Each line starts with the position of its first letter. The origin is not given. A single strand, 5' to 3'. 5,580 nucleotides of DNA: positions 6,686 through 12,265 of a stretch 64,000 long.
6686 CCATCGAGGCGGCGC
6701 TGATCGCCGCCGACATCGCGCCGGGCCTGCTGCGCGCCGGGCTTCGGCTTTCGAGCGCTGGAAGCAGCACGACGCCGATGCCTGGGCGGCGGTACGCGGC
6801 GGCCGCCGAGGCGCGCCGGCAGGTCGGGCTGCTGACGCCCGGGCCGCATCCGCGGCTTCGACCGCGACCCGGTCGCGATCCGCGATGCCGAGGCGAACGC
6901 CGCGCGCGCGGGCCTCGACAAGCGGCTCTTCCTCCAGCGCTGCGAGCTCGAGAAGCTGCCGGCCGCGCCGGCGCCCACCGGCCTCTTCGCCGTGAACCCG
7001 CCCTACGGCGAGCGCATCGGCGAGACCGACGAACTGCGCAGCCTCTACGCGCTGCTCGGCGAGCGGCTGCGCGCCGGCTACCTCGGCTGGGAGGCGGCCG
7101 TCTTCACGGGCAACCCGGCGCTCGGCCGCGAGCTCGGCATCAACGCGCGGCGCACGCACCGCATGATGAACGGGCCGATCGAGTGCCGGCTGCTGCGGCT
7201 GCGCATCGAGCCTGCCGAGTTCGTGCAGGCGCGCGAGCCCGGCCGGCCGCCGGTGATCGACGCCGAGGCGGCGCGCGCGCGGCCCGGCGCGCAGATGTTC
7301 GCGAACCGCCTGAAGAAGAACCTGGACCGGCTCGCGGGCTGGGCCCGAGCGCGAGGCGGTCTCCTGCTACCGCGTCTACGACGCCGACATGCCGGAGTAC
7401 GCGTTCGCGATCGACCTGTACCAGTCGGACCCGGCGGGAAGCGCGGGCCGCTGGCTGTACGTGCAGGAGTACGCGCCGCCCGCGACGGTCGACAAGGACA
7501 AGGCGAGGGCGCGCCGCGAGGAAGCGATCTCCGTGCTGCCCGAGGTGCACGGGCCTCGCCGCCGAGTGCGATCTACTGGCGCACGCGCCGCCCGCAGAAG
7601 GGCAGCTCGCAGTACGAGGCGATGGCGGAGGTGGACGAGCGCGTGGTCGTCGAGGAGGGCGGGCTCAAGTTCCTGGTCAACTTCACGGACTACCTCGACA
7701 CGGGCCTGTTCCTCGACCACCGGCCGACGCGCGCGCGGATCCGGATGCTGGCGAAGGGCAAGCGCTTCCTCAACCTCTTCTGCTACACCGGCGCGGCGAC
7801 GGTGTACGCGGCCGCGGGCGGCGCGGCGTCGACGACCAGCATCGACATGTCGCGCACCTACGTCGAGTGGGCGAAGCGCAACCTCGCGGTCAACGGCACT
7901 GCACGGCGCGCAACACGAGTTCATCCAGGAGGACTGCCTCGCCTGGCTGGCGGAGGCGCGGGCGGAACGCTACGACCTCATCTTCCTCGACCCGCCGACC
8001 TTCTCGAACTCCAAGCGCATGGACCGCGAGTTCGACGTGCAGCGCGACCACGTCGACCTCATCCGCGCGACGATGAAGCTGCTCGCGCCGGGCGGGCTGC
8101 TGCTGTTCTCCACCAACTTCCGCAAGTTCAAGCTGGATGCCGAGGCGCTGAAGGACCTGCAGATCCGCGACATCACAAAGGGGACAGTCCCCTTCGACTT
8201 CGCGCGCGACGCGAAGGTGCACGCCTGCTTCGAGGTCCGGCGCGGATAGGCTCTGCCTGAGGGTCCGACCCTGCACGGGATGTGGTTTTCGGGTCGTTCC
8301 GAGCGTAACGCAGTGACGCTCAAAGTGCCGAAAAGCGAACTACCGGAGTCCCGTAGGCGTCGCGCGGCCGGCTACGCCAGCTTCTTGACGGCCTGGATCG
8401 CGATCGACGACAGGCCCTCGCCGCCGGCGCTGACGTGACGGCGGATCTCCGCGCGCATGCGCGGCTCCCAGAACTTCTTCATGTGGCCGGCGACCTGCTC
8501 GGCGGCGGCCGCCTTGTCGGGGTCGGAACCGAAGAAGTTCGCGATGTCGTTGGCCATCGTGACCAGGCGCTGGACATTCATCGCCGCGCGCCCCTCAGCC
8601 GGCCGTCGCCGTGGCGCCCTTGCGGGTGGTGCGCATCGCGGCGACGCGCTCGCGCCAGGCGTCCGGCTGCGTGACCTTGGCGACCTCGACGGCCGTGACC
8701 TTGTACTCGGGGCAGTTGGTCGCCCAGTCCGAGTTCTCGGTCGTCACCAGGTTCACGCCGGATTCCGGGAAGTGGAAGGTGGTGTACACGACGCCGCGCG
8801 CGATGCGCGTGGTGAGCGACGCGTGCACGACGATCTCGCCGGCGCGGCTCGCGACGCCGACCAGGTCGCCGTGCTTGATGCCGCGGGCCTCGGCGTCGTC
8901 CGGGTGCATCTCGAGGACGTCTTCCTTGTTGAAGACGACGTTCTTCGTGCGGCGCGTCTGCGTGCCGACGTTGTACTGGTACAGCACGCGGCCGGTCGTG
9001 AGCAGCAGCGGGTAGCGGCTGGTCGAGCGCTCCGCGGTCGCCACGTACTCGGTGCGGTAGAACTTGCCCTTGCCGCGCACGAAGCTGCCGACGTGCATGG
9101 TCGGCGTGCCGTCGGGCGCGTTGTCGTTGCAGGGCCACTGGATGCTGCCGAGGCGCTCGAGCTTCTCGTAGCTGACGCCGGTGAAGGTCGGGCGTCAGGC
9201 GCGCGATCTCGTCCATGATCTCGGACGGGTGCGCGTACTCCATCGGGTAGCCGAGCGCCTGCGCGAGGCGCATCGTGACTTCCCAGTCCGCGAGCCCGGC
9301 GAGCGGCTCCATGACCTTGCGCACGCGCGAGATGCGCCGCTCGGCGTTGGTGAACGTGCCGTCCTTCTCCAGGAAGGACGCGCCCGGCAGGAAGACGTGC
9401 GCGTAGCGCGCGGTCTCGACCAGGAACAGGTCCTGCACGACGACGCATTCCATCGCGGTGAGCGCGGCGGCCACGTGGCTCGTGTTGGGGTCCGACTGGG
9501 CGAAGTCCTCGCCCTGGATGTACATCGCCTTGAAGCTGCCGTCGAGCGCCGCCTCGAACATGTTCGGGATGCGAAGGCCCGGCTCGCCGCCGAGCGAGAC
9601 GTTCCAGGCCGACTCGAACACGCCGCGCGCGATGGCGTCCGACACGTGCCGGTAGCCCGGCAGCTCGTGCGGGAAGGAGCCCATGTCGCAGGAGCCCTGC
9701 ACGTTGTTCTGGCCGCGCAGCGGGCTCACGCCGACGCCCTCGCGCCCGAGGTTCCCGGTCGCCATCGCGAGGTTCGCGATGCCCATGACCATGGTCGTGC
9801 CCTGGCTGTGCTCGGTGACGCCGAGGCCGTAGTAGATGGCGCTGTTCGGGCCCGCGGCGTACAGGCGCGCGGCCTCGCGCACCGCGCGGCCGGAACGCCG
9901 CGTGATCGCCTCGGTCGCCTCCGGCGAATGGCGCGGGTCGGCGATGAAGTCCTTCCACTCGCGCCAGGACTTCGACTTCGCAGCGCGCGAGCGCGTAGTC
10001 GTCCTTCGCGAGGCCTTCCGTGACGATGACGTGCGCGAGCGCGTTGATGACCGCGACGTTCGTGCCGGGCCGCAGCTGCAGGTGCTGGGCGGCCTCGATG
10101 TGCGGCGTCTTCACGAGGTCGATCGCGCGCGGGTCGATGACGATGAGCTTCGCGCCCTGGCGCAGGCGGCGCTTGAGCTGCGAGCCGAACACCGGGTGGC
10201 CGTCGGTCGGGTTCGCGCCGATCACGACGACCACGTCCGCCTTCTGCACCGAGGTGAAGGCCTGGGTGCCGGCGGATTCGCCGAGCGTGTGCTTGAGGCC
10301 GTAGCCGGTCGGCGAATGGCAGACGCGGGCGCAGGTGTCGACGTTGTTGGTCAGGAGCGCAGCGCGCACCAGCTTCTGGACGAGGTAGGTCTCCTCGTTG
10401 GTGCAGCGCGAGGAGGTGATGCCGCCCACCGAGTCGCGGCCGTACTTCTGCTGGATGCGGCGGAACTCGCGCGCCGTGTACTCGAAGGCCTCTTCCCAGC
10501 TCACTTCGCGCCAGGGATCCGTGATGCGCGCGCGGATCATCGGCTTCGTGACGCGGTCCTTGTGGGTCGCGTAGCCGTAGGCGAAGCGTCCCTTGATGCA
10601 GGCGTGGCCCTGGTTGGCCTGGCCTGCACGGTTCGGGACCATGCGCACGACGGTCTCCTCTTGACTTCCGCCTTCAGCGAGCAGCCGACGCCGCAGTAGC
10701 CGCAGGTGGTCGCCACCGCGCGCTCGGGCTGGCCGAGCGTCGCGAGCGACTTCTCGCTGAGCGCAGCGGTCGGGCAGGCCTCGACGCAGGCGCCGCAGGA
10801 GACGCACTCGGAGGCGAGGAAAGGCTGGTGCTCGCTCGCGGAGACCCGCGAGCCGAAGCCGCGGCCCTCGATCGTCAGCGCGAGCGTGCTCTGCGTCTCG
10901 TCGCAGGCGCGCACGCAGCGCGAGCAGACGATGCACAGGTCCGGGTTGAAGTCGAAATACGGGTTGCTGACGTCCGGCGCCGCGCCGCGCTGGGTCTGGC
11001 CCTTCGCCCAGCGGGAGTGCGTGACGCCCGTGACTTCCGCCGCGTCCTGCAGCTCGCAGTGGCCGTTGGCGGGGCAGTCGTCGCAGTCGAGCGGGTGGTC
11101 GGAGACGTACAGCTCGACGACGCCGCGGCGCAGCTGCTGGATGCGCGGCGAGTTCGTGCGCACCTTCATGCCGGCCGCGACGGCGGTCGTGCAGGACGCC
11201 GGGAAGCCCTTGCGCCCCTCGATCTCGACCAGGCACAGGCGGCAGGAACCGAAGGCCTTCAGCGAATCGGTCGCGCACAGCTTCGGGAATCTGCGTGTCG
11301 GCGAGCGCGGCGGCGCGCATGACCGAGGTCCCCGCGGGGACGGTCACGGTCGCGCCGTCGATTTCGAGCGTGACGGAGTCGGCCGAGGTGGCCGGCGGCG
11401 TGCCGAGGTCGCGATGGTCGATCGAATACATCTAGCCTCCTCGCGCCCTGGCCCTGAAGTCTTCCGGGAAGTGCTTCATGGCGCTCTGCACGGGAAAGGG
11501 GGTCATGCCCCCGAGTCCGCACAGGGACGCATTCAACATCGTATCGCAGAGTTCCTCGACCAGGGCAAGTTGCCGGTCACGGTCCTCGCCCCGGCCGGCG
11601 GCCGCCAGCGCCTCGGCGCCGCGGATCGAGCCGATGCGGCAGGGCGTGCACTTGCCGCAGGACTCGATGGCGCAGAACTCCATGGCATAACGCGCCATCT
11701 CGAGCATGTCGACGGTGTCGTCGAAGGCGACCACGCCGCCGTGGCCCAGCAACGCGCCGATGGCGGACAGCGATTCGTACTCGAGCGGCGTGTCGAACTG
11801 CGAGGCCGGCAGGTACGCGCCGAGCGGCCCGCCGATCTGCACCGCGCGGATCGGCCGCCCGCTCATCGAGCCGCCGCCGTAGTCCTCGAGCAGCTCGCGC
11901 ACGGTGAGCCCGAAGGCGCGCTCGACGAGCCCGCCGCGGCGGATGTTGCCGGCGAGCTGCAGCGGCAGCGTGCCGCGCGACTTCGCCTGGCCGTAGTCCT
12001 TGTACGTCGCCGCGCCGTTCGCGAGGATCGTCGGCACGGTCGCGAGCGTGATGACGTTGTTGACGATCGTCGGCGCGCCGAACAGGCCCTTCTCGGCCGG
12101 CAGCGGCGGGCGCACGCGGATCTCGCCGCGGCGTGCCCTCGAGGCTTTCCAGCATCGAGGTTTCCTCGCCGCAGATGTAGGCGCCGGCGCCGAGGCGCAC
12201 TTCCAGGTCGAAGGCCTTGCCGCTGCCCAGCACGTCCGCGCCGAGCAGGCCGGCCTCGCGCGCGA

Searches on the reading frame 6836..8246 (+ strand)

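Call 80: search_protein_families(library=pfam, proteins=[window:6836-8246:+], max_evalue=0.01)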
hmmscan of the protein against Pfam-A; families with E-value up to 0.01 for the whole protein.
window:6836-8246:+ (470 aa): 5 families
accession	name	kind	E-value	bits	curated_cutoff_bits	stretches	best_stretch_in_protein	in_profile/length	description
PF10672.15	Methyltrans_SAM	-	1.3e-16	61.2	27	1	256-355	72-171/286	S-adenosylmethionine-dependent methyltransferase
PF01170.24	UPF0020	-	1.3e-15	58.1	22.3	1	5-119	79-195/197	RMKL-like, methyltransferase domain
PF13847.12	Methyltransf_31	-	5.8e-06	26.5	27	0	3-42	29-67/145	Methyltransferase domain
PF13649.12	Methyltransf_25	-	0.00022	22.3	27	0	312-355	2-46/97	Methyltransferase domain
PF06325.19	PrmA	-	0.0031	17.5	22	0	306-359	160-213/296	Ribosomal protein L11 methyltransferase (PrmA)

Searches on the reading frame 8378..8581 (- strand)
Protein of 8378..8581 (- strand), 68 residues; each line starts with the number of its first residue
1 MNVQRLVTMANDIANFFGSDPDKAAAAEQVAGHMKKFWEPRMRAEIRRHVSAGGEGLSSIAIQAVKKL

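Call 80: search_protein_families(library=pfam, proteins=[window:8378-8581:-], max_evalue=0.01)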
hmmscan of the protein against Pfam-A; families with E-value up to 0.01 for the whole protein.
window:8378-8581:- (68 aa): 1 family
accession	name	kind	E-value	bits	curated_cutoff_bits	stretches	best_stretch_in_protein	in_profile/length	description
PF11390.13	FdsD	-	2.8e-25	88.9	27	1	5-65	1-61/61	NADH-dependant formate dehydrogenase delta subunit FdsD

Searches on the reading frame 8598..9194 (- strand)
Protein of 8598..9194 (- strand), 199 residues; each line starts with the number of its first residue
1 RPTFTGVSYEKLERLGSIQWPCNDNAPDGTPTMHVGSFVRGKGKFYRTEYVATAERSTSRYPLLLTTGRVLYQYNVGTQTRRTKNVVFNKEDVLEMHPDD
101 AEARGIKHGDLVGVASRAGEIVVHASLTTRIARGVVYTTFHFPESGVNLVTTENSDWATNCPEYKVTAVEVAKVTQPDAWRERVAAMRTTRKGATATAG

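Call 9: search_protein_families(library=ncbifam, proteins=[window:8598-9194:-])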
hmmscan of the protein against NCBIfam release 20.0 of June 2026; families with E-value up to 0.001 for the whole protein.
window:8598-9194:- (199 aa): 18 families
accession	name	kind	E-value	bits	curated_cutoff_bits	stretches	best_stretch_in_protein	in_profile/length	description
TIGR01591.1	Fdh-alpha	equivalog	3.4e-52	177.5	666.25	1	2-171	499-672/672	formate dehydrogenase subunit alpha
NF047855.1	AssmNtatRedNasC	equivalog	8e-36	123.5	1100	1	4-172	533-707/708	assimilatory nitrate reductase catalytic subunit NasC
NF010055.0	PRK13532.1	equivalog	2e-18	66.1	904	1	40-174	693-830/830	nitrate reductase catalytic subunit NapA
NF041323.1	Nitr_red_NasA_Halo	equivalog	4.3e-17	61.9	1000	1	5-171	501-672/673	assimilatory nitrate reductase NasA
TIGR01706.1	NAPA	equivalog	2.7e-16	59.1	930.55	1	40-174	693-830/830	periplasmic nitrate reductase subunit alpha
TIGR02693.1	arsenite_ox_L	equivalog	2.1e-10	39.3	359.05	1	40-174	668-806/806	arsenate reductase (azurin) large subunit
TIGR00509.1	bisC_fam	subfamily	1.8e-09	36.4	1017.55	1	49-137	614-702/772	molybdopterin guanine dinucleotide-containing S/N-oxide reductase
NF042908.1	FMD_DH_FwdD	exception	4.8e-09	36.4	175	1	64-175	4-112/129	tungsten-dependent formylmethanofuran dehydrogenase subunit FwdD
TIGR02166.1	dmsA_ynfE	subfamily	1.6e-08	33.1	777.7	1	54-137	666-747/794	DMSO/selenate family reductase complex A subunit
TIGR01553.1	formate-DH-alph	equivalog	1.3e-07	29.8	814.2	1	57-169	879-1005/1009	formate dehydrogenase-N subunit alpha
NF011682.0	PRK15102.1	equivalog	2.2e-07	29.4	909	1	77-136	699-757/829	trimethylamine-N-oxide reductase TorA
TIGR02164.1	torA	equivalog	7.5e-07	27.6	1465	1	76-136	694-753/824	trimethylamine-N-oxide reductase TorA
TIGR01701.1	Fdhalpha-like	subfamily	4.7e-06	25.1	582.15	1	40-171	607-741/744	FdhF/YdeP family oxidoreductase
NF041884.1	selenate_YnfF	exception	2.6e-05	22.3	1650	1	52-136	666-748/798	selenate/tellurate reductase subunit YnfF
NF041885.1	selenate_YnfE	exception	4.5e-05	21.4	1675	1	94-136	713-755/805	selenate/tellurate reductase subunit YnfE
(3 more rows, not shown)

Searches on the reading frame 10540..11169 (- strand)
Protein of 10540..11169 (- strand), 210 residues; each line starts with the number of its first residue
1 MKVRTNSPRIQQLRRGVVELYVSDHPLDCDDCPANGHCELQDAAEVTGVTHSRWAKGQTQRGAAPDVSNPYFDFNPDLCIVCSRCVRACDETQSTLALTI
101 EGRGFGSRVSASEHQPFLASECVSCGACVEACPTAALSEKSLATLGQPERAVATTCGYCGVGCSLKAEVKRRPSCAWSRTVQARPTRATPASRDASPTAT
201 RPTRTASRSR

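Call 9: search_protein_families(library=ncbifam, proteins=[window:10540-11169:-])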
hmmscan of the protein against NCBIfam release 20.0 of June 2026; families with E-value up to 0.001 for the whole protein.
window:10540-11169:- (210 aa): 31 families (the best 25 are shown)
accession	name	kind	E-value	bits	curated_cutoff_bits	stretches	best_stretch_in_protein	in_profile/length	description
NF040763.1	FeFe_hydrog_A6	exception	2.9e-37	128.3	765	1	1-141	69-209/571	NADH-dependent [FeFe] hydrogenase, group A6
NF005745.0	PRK07569.1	equivalog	7.1e-35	120.5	333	1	1-144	72-214/238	bidirectional hydrogenase complex protein HoxU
TIGR01973.1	NuoG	equivalog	5.5e-25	88.2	470.05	1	1-170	67-233/606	NADH-quinone oxidoreductase subunit NuoG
NF006305.0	PRK08493.1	equivalog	5.6e-23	80.9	591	1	1-106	68-170/819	NADH-quinone oxidoreductase subunit G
NF040762.1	Hydr_FeFe_Clost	exception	3.5e-18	65.5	900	1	1-141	69-208/572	ferredoxin hydrogenase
NF005895.0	PRK07860.1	equivalog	2.9e-16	58.7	802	1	2-171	89-256/811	NADH-quinone oxidoreductase subunit G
TIGR02512.1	FeFe_hydrog_A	subfamily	2.4e-13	49.7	405.95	1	74-141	4-71/375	[FeFe] hydrogenase, group A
TIGR02912.1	sulfite_red_C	equivalog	4.7e-06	25.8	324.1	1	73-140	165-221/314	sulfite reductase subunit C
TIGR04041.1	activase_YjjW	hypoth_equivalog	5.9e-06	25.9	250.2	1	114-170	35-89/276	YjjW family glycine radical enzyme activase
TIGR01971.1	NuoI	subfamily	6.1e-06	25.8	113.05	1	77-140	42-101/121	NADH-quinone oxidoreductase, chain I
NF040864.1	HgcB_ferredoxin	equivalog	9e-06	25.4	99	1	119-178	13-72/93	mercury methylation ferredoxin HgcB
NF045766.1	PhenlGlyoxDHPadI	equivalog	9.7e-06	24.6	700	1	72-167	7-102/443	NADH-dependent phenylglyoxylate dehydrogenase subunit beta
NF006076.0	PRK08222.1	equivalog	1.7e-05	24.7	270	1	73-138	34-91/181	hydrogenase 4 subunit H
NF006221.0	PRK08348.1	subfamily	3.3e-05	23.6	124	1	73-139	40-94/136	NADH-plastoquinone oxidoreductase subunit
NF004546.0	PRK05888.3-3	equivalog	3.6e-05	23.2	260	1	74-138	61-125/196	NADH-quinone oxidoreductase subunit NuoI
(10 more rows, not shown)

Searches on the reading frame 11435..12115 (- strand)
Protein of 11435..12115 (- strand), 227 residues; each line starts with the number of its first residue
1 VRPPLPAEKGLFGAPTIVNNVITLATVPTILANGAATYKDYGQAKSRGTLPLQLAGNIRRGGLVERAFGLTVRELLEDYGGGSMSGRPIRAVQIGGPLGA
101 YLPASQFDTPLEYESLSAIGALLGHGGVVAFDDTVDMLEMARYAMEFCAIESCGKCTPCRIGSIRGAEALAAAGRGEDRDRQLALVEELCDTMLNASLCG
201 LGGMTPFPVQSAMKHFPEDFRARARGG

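Call 8: search_protein_families(library=pfam, proteins=[window:11435-12115:-])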
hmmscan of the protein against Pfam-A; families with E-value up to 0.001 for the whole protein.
window:11435-12115:- (227 aa): 1 family
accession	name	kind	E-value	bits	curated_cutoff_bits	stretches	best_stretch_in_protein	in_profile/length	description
PF10589.14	NADH_4Fe-4S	-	8.5e-28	96.5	23.5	1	139-222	1-84/85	NADH-ubiquinone oxidoreductase-F iron-sulfur binding region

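Call 9: search_protein_families(library=ncbifam, proteins=[window:11435-12115:-])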
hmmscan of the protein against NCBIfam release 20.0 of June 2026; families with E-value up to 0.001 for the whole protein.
window:11435-12115:- (227 aa): 3 families
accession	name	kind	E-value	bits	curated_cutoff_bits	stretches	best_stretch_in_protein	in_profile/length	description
TIGR01959.1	nuoF_fam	equivalog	4.7e-57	193.2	558.65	1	1-222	186-408/410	NADH-quinone oxidoreductase subunit NuoF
NF008436.0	PRK11278.1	equivalog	3.6e-45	154.7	749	1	2-222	201-424/448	NADH-quinone oxidoreductase subunit NuoF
NF010120.0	PRK13596.1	equivalog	7.7e-42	143.3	389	1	1-223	192-416/433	NADH-quinone oxidoreductase subunit NuoF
